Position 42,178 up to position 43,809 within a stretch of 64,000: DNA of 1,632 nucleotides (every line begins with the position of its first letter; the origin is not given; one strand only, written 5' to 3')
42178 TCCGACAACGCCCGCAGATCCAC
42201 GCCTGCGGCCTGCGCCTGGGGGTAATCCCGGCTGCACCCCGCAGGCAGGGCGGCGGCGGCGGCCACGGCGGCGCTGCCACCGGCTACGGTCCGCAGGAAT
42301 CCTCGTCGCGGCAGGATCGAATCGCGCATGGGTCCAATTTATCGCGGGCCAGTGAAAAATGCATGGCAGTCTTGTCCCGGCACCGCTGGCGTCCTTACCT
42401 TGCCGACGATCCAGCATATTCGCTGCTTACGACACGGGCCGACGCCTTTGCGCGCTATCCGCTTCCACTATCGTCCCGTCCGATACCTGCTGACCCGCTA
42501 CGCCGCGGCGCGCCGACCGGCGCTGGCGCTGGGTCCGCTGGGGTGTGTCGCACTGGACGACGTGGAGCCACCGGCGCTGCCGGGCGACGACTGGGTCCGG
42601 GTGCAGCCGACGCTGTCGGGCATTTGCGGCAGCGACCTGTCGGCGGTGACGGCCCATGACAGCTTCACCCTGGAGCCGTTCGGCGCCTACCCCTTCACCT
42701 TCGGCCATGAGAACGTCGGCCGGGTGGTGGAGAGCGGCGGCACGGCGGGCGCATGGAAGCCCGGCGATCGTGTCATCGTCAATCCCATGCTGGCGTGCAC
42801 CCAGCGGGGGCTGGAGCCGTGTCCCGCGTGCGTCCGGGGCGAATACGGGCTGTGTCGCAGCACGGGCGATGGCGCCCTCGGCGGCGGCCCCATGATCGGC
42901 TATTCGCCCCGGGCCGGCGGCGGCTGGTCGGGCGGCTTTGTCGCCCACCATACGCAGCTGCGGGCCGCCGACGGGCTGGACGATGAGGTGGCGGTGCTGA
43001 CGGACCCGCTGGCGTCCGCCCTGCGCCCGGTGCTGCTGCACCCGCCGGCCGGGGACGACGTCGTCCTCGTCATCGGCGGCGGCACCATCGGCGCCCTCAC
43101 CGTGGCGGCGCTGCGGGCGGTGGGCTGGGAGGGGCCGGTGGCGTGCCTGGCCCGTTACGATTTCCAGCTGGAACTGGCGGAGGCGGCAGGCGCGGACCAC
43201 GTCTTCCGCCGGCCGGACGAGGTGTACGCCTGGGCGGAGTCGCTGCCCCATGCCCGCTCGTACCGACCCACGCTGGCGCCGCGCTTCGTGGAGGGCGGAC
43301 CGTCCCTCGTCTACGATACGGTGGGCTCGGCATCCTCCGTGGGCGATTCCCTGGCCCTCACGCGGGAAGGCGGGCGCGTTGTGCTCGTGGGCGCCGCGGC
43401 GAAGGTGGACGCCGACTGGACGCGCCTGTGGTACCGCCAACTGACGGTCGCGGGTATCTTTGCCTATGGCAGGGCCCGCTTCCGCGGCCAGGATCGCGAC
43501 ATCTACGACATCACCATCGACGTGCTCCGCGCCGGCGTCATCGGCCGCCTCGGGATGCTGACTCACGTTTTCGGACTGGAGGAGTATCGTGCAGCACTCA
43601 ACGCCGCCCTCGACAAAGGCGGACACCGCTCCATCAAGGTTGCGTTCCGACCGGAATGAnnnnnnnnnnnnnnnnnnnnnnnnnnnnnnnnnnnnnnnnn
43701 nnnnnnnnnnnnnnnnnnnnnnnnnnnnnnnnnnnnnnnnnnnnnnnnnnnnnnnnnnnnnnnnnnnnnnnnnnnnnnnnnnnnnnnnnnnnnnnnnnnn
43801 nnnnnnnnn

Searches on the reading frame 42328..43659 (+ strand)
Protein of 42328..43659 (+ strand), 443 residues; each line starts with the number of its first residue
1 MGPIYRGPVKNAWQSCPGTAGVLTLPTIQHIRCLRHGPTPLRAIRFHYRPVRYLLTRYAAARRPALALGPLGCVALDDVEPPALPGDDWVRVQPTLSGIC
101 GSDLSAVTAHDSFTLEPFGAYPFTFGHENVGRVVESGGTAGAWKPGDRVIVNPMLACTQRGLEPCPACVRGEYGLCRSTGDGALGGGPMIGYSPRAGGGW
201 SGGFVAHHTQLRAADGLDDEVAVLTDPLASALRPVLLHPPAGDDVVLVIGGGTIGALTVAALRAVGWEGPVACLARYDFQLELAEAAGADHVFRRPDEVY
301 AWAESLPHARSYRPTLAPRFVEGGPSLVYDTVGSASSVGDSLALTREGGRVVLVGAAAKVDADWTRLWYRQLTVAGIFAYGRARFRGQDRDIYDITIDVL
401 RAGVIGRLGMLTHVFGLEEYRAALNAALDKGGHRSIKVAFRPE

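Call 54: search_protein_families(library=pfam, proteins=[window:42328-43659:+], max_evalue=0.00001)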
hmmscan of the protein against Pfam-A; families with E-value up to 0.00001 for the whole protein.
window:42328-43659:+ (443 aa): 2 families
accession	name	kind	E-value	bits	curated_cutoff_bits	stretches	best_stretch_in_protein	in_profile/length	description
PF08240.17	ADH_N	-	3.6e-18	66.2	23.5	1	86-185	1-84/104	Alcohol dehydrogenase GroES-like domain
PF00107.32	ADH_zinc_N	-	4.6e-16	59.4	31.8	1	254-386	2-121/129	Zinc-binding dehydrogenase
